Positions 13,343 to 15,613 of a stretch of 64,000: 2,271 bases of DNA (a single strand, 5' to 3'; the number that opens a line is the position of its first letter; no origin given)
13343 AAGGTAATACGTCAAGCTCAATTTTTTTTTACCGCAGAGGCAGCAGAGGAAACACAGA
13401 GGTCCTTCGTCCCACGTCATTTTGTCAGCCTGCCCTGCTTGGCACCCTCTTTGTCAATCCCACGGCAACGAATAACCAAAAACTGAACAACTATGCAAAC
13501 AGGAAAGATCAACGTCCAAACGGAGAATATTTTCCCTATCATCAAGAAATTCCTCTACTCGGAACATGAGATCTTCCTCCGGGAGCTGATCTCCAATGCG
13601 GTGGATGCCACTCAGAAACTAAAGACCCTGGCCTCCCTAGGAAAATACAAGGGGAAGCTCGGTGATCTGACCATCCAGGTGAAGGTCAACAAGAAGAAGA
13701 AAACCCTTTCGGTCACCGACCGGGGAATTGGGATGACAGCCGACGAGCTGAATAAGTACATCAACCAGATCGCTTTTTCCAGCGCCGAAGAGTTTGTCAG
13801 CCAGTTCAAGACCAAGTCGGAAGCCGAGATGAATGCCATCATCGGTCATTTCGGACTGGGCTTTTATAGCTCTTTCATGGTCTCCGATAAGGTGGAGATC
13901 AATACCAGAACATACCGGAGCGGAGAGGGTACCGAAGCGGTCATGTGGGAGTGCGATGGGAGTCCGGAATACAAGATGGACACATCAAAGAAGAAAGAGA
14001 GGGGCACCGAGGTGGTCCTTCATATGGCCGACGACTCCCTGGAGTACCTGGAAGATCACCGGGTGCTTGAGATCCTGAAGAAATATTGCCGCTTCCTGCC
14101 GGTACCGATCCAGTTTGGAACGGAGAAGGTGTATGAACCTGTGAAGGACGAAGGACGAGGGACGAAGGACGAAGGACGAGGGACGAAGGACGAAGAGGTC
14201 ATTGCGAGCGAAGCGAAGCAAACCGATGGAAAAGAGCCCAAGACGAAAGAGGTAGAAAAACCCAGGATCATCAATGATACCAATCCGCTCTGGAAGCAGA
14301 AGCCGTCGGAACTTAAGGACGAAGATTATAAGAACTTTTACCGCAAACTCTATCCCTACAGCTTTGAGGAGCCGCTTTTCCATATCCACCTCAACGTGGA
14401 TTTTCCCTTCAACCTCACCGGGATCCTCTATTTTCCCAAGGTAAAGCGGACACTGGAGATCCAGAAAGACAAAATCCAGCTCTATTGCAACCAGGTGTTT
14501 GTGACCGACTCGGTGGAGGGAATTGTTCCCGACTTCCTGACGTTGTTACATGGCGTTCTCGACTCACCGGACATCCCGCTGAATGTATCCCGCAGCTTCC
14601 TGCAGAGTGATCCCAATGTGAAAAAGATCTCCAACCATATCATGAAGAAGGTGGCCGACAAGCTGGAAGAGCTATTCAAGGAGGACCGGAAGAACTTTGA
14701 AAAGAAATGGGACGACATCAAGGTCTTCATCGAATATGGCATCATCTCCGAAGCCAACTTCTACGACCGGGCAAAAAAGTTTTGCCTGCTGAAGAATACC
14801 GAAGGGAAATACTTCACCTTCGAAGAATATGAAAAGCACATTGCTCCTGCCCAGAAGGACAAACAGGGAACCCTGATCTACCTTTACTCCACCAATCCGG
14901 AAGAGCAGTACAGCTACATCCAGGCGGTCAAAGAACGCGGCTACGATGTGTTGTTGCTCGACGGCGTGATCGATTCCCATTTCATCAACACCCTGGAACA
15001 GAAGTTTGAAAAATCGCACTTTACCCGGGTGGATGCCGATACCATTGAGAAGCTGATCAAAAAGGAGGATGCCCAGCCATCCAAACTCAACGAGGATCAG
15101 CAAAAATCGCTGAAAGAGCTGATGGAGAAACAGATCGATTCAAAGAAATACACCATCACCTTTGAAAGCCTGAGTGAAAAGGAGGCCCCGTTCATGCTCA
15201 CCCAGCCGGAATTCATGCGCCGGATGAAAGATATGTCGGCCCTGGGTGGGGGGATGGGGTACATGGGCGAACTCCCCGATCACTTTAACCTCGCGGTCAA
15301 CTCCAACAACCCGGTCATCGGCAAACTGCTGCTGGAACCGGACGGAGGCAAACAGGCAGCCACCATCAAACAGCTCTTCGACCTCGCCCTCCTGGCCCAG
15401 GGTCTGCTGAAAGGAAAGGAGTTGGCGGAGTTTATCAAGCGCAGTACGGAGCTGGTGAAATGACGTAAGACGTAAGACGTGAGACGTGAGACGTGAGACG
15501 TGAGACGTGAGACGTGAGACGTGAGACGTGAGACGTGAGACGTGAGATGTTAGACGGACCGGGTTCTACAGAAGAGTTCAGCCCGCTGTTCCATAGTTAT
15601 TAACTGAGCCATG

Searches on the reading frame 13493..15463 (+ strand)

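Call 80: search_protein_families(library=pfam, proteins=[window:13493-15463:+], max_evalue=0.00001)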
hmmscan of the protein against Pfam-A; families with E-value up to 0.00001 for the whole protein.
window:13493-15463:+ (656 aa): 3 families
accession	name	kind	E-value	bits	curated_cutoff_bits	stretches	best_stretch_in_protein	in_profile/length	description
PF00183.23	HSP90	-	8.5e-62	210.2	24.4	1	184-653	1-484/518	Hsp90 protein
PF13589.12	HATPase_c_3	-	1.4e-10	41.7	25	1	26-147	4-100/137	Histidine kinase-, DNA gyrase B-, and HSP90-like ATPase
PF02518.31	HATPase_c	-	8.9e-08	33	26.4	1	29-150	10-104/111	Histidine kinase-, DNA gyrase B-, and HSP90-like ATPase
